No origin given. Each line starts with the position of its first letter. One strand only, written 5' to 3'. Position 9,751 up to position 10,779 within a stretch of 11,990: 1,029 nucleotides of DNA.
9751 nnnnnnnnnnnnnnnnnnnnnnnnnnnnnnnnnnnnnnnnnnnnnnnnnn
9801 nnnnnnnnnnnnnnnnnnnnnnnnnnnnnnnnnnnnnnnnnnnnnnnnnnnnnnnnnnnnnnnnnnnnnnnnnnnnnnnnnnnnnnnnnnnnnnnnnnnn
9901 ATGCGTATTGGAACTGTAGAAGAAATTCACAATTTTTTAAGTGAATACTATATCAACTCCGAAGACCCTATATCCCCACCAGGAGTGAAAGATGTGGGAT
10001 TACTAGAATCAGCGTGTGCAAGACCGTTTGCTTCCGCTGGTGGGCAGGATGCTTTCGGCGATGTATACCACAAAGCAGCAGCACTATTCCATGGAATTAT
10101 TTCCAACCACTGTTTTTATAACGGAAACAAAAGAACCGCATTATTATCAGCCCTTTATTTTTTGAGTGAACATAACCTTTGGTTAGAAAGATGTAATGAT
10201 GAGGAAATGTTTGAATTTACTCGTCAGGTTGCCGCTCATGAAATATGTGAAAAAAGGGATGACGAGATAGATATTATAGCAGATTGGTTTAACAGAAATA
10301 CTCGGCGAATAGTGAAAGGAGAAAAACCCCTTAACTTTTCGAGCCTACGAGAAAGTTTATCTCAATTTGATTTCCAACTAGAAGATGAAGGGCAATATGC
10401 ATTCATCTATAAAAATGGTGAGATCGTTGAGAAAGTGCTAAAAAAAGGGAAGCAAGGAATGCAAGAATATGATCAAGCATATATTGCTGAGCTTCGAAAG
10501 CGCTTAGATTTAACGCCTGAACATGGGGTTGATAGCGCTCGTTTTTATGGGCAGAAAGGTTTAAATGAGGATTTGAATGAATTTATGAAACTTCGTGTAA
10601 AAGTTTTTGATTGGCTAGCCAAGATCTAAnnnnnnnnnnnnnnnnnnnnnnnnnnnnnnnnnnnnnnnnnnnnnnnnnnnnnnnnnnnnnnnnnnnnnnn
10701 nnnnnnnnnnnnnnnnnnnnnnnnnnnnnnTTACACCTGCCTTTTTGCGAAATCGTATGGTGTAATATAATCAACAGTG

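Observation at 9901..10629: Solitary Doc/Fic-domain gene in the cos-to-int variable locus of a P4-like satellite: candidate single-gene anti-phage system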

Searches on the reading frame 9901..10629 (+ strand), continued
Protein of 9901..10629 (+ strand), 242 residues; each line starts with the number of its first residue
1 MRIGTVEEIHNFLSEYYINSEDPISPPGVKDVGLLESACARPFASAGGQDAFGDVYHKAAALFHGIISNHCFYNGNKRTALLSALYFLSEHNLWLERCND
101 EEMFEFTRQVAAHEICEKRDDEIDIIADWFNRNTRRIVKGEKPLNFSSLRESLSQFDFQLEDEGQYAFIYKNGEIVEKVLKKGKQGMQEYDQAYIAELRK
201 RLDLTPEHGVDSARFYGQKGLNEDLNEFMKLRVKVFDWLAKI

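Call 115: fold_search(model_id=the predicted structure, library=viral)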
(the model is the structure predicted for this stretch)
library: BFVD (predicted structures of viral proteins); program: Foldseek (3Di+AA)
matches with E <= 10: 749; with E <= 0.001: 2
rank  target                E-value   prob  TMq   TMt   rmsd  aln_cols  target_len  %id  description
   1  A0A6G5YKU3            1.4e-06  1.00  0.49  0.72   2.9       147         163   23  (no name in the UniProt tables at hand)
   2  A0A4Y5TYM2            2.5e-06  1.00  0.46  0.39   2.5       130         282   32  (no name in the UniProt tables at hand)
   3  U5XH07                1.1e-01  0.75  0.17  0.39  13.1       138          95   12  (no name in the UniProt tables at hand)
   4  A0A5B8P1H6            1.4e-01  0.11  0.16  0.17  19.0       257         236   10  Ribonuclease III-like protein [Frog virus 3]
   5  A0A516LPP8            1.5e-01  0.99  0.17  0.49   4.7        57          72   21  (no name in the UniProt tables at hand)
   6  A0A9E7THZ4            1.6e-01  0.15  0.19  0.13  17.1       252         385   12  RNAseIII [Largemouth bass virus]
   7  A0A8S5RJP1            1.7e-01  0.08  0.12  0.14  15.8       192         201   12  Nucelotide kinase [virus sp. ctDJ83]
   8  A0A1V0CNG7            2.2e-01  0.06  0.11  0.12  18.0       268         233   11  (no name in the UniProt tables at hand)
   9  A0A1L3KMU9            2.8e-01  0.06  0.13  0.07  17.6       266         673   11  Uncharacterized protein [Hubei coleoptera virus 3]
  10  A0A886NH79            3.1e-01  0.82  0.20  0.47   6.9        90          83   12  (no name in the UniProt tables at hand)
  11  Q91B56                3.3e-01  0.08  0.17  0.13  22.3       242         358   10  Wsv285 [White spot syndrome virus]
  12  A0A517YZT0            3.7e-01  0.35  0.13  0.23  16.2        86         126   17  (no name in the UniProt tables at hand)
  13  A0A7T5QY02            4.1e-01  0.07  0.12  0.15  16.4       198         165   12  (no name in the UniProt tables at hand)
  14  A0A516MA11            4.1e-01  0.04  0.11  0.06  25.7       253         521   13  (no name in the UniProt tables at hand)
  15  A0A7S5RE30            4.5e-01  0.60  0.18  0.42  11.5        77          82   18  (no name in the UniProt tables at hand)
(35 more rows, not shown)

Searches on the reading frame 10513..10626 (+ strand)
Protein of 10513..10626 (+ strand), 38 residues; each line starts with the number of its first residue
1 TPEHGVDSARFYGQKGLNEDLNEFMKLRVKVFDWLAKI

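Call 47: search_solved_structures(query=window:10513-10626:+, max_evalue=10, show_alignments=3)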
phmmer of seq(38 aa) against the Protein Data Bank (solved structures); distinct sequences matched with E-value up to 10: 0.
